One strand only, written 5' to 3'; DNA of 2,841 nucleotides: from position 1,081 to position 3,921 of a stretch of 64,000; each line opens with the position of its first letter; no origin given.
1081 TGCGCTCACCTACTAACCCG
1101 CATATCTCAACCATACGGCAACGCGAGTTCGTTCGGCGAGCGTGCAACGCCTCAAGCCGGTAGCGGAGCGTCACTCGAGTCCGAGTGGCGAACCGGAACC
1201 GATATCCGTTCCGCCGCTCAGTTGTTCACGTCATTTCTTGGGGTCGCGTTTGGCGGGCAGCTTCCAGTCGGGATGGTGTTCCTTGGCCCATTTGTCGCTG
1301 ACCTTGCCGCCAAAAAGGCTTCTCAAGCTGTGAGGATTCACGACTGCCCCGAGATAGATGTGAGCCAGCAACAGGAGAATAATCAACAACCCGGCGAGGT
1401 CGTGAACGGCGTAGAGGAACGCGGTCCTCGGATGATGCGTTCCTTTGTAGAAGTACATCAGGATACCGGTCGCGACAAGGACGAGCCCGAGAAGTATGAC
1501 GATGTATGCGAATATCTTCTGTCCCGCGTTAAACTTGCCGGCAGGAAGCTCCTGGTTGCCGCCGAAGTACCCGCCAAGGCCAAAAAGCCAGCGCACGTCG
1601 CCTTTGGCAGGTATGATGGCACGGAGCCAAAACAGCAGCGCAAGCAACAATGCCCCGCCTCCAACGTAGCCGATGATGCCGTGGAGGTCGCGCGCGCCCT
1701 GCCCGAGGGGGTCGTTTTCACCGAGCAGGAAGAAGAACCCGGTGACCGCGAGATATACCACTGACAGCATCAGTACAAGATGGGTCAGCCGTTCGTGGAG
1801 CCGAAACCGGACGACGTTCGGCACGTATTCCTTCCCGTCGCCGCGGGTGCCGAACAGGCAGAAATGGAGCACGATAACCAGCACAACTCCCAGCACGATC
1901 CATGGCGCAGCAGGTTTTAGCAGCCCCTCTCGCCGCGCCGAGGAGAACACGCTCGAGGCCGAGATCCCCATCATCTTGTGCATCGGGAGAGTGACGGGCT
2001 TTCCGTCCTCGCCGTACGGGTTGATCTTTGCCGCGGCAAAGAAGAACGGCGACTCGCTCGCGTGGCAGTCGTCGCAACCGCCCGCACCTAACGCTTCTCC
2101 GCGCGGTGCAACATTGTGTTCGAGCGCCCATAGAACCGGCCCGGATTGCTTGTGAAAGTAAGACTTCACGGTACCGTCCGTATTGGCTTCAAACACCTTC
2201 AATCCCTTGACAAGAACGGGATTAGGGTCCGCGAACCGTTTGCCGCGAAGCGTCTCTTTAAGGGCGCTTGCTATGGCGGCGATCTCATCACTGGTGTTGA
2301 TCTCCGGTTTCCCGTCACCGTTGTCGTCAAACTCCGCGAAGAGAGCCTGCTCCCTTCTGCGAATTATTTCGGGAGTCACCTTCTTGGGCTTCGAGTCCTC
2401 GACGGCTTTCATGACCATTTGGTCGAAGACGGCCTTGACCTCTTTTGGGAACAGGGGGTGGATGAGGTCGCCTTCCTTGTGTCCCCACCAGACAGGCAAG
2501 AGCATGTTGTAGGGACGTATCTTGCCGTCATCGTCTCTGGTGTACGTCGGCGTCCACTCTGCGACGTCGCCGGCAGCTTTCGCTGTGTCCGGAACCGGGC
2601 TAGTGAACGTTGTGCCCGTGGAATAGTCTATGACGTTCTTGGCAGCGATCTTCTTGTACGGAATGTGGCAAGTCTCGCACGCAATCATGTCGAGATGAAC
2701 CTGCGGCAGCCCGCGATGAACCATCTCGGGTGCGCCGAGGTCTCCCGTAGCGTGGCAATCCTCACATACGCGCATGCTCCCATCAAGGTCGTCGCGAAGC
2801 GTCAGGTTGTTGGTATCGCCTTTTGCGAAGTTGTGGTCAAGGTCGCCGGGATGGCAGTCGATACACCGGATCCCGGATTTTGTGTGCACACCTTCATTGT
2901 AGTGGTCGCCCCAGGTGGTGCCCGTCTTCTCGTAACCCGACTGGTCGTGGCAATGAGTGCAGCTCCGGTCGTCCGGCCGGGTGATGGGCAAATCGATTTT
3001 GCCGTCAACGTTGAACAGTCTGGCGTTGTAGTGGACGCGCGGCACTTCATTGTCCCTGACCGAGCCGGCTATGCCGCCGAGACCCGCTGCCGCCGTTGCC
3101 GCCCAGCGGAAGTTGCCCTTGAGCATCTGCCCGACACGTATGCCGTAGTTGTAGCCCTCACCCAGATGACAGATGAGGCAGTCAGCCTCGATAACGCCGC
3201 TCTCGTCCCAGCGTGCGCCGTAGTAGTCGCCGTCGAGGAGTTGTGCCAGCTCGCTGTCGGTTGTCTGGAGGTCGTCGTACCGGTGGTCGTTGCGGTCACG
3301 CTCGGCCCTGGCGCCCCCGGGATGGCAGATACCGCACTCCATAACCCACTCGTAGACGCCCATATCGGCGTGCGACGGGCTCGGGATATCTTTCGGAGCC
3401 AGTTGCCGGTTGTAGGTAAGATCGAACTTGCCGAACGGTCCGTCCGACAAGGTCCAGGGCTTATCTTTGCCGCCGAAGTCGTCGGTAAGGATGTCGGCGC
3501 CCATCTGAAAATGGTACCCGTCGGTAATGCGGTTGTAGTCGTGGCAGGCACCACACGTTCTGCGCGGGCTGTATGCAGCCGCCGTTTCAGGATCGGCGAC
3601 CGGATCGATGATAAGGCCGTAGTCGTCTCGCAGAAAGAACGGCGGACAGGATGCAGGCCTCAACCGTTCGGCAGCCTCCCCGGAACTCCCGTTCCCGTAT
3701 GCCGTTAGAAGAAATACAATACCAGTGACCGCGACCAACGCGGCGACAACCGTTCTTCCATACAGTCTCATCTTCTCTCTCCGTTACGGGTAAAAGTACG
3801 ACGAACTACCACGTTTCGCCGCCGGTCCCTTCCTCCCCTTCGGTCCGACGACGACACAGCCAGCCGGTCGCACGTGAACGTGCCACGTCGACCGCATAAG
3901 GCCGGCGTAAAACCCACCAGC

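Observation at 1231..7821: Clustered periplasmic redox module: CbcL-like octaheme-c/diheme-b cytochrome, TAT-exported Gfo/Idh/MocA oxidoreductase, and the transporter-ApbE fusion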

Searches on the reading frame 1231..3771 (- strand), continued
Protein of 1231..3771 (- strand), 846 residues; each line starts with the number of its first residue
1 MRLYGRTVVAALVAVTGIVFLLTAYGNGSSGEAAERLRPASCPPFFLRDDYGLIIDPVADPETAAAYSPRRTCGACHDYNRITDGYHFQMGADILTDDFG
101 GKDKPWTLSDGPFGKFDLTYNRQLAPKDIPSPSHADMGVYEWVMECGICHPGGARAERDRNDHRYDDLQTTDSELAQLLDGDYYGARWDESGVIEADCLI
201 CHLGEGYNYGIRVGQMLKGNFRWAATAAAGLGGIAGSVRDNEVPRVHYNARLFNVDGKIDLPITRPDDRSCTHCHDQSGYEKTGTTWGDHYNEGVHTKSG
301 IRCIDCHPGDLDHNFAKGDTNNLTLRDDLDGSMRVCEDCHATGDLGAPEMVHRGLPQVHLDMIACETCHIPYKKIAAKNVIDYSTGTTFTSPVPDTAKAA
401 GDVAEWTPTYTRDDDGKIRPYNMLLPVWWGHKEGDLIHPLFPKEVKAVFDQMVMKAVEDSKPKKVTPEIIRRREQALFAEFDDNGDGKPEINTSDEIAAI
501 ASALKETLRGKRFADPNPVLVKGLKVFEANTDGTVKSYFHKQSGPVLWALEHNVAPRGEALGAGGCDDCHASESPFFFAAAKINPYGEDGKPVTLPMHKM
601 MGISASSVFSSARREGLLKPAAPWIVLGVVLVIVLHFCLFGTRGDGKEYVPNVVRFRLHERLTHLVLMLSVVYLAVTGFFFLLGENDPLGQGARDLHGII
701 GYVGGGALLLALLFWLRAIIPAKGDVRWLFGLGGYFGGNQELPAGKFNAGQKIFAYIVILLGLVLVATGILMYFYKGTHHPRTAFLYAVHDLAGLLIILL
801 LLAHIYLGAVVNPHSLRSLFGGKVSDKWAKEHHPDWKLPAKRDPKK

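Call 65: search_solved_structures(query=A4, max_evalue=1, show_alignments=0)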
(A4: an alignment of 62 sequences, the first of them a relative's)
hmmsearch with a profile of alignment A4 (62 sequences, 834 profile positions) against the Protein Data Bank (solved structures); distinct sequences matched with E-value up to 1: 22.
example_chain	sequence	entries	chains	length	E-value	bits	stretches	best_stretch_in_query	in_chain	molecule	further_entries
1kqf_C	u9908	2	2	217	8.5e-33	116.8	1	636-830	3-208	FORMATE DEHYDROGENASE, NITRATE-INDUCIBLE, CYTOCHROME B556(FDN) SUBUNIT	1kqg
6v0a_A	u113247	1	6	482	4e-07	31.8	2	286-342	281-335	Nitrite reductase (cytochrome; ammonia-forming)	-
3bng_A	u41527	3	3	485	1.1e-05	27.1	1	285-422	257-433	Cytochrome c-552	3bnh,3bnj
1fs7_A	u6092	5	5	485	1.1e-05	27.1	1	285-422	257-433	CYTOCHROME C NITRITE REDUCTASE | Cytochrome c-552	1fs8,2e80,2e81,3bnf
1fs9_A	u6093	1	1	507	1.2e-05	27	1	285-422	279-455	CYTOCHROME C NITRITE REDUCTASE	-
8bcx_A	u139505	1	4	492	7.2e-05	24.4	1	289-342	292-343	Nitrite reductase (cytochrome; ammonia-forming)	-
1sp3_A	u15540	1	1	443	0.00021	22.8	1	258-559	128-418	cytochrome c, putative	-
1qdb_A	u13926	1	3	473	0.00045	21.7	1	280-354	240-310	CYTOCHROME C NITRITE REDUCTASE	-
2j7a_A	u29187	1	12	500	0.00058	21.4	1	294-342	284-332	CYTOCHROME C NITRITE REDUCTASE NRFA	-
2vr0_A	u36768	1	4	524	0.00066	21.2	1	294-342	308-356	CYTOCHROME C NITRITE REDUCTASE, CATALYTIC SUBUNIT NFRA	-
4wjy_A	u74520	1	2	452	0.0017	19.9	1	290-344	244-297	Cytochrome c-552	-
1gu6_A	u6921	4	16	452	0.0036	18.8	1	291-344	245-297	CYTOCHROME C552 | Cytochrome c-552 | Cytochrome c nitrite reductase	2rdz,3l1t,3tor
2rf7_A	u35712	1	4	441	0.0047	18.4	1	291-344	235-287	Cytochrome c-552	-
8xy6_I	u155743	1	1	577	0.36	12.1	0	381-457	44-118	M1249L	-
6m6z_A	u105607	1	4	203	0.36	12.1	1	600-768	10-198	TMH4C4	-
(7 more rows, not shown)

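Call 67: find_encoding_contigs(protein=P0041, flank=7000, max_places=1)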
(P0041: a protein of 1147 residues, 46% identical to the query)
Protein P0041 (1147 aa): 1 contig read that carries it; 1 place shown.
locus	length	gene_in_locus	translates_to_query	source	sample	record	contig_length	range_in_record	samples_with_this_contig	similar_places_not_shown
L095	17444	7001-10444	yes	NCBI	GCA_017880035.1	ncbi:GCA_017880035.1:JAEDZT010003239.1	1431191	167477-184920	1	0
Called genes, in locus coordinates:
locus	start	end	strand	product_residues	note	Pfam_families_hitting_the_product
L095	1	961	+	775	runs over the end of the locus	PF19773:DUF6259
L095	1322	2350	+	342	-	PF01551:Peptidase_M23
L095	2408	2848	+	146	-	PF04519:Bactofilin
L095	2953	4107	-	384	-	PF01208:URO-D (weak)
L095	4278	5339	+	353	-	PF02424:ApbE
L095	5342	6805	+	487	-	PF01408:GFO_IDH_MocA, PF22725:GFO_IDH_MocA_C3, PF02894:GFO_IDH_MocA_C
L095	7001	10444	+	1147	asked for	PF03264:Cytochrom_NNT (faint), PF14522:Cytochrome_C7 (faint), PF14537:Cytochrom_c3_2 (faint), PF01292:Ni_hydr_CYTB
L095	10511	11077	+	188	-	PF02525:Flavodoxin_2, PF03358:FMN_red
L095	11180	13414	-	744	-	PF14498:Glyco_hyd_65N_2, PF22124:Glyco_hydro_95_cat, PF21307:Glyco_hydro_95_C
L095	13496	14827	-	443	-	PF01883:FeS_assembly_P, PF02374:ArsA_ATPase (faint), PF01656:CbiA, PF09140:MipZ (weak), PF10609:ParA, PF13614:AAA_31 (weak), PF06155:GBBH-like_N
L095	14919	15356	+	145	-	-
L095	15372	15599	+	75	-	-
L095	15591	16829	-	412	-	PF06439:3keto-disac_hyd, PF19763:DUF6250 (faint), PF20407:DUF1583_N (faint), PF06439:3keto-disac_hyd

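Call 68: find_encoding_contigs(protein=P0016, flank=7000, max_places=1)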
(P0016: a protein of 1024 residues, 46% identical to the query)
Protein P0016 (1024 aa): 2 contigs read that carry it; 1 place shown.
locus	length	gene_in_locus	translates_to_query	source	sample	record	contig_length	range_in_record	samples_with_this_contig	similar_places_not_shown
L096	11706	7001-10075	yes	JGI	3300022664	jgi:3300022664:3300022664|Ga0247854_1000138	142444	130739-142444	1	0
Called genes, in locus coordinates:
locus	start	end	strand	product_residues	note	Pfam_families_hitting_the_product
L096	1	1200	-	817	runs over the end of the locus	PF13428:TPR_14 (faint), PF14559:TPR_19 (weak)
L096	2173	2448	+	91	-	PF13358:DDE_3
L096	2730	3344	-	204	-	PF00258:Flavodoxin_1, PF02525:Flavodoxin_2 (weak), PF03358:FMN_red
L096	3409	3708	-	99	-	PF01985:CRS1_YhbY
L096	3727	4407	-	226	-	PF01791:DeoC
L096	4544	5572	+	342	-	PF02424:ApbE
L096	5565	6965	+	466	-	PF01408:GFO_IDH_MocA, PF02894:GFO_IDH_MocA_C, PF22725:GFO_IDH_MocA_C3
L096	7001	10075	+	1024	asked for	PF14522:Cytochrome_C7 (faint), PF01292:Ni_hydr_CYTB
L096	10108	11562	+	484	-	-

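Call 78: search_protein_families(library=pfam, proteins=[L087:12336-13055:+, L087:9923-12343:+, L096:10108-11562:+, L095:10511-11077:+], max_evalue=0.001)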
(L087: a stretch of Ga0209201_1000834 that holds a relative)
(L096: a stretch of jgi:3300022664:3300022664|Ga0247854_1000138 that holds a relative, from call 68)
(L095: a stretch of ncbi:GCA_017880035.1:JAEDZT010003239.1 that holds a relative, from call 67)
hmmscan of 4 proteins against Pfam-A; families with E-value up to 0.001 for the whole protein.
L087:12336-13055:+ (239 aa): 2 families
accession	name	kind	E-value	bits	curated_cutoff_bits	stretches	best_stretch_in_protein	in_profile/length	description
PF01292.26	Ni_hydr_CYTB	-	2e-16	60.8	30.1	2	23-102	96-171/179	Prokaryotic cytochrome b561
PF14358.11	DUF4405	-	1.3e-05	26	26.7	1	30-92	3-64/66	Domain of unknown function (DUF4405)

L087:9923-12343:+ (806 aa): 2 families
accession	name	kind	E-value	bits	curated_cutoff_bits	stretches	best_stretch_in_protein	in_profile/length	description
PF14522.11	Cytochrome_C7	-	2.1e-05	24.7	24.8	0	294-367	13-67/67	Cytochrome c7 and related cytochrome c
PF02335.20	Cytochrom_C552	-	0.00019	21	24.1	1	316-367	234-283/438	Cytochrome c552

L096:10108-11562:+ (484 aa): 0 families

L095:10511-11077:+ (188 aa): 2 families
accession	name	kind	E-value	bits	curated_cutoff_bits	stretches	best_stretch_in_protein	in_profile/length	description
PF03358.20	FMN_red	-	1.8e-22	80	24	1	1-133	1-118/152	NADPH-dependent FMN reductase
PF02525.22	Flavodoxin_2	-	1.2e-15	58.1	27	1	1-184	1-196/198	Flavodoxin-like fold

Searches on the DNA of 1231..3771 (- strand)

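Call 77: search_rna_families(sources=[L090, L092, L093, L094], threshold=gathering)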
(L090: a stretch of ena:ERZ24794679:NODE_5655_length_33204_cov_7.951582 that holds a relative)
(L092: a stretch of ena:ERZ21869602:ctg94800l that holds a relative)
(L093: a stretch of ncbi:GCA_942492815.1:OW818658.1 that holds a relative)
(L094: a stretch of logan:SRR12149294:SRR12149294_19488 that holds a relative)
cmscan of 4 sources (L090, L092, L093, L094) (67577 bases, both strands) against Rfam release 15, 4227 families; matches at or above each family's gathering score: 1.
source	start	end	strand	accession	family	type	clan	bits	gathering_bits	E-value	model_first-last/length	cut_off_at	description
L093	16204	16277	+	RF00005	tRNA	Gene; tRNA;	CL00001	66.7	29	2.7e-12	1-71/71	no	tRNA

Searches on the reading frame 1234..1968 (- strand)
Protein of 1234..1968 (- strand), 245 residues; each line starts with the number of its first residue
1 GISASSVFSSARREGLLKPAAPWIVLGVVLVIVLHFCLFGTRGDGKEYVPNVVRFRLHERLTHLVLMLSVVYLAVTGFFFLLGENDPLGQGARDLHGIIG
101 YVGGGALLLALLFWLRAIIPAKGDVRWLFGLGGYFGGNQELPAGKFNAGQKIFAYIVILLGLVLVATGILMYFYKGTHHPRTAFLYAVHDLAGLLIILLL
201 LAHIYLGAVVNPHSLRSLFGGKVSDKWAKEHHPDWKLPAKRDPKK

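Call 66: search_solved_structures(query=window:1234-1968:-, max_evalue=0.001, show_alignments=1)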
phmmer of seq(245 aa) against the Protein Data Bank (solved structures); distinct sequences matched with E-value up to 0.001: 1.
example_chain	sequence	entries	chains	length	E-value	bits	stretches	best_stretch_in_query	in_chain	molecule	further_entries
1kqf_C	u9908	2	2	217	2.7e-21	79.4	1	52-238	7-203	FORMATE DEHYDROGENASE, NITRATE-INDUCIBLE, CYTOCHROME B556(FDN) SUBUNIT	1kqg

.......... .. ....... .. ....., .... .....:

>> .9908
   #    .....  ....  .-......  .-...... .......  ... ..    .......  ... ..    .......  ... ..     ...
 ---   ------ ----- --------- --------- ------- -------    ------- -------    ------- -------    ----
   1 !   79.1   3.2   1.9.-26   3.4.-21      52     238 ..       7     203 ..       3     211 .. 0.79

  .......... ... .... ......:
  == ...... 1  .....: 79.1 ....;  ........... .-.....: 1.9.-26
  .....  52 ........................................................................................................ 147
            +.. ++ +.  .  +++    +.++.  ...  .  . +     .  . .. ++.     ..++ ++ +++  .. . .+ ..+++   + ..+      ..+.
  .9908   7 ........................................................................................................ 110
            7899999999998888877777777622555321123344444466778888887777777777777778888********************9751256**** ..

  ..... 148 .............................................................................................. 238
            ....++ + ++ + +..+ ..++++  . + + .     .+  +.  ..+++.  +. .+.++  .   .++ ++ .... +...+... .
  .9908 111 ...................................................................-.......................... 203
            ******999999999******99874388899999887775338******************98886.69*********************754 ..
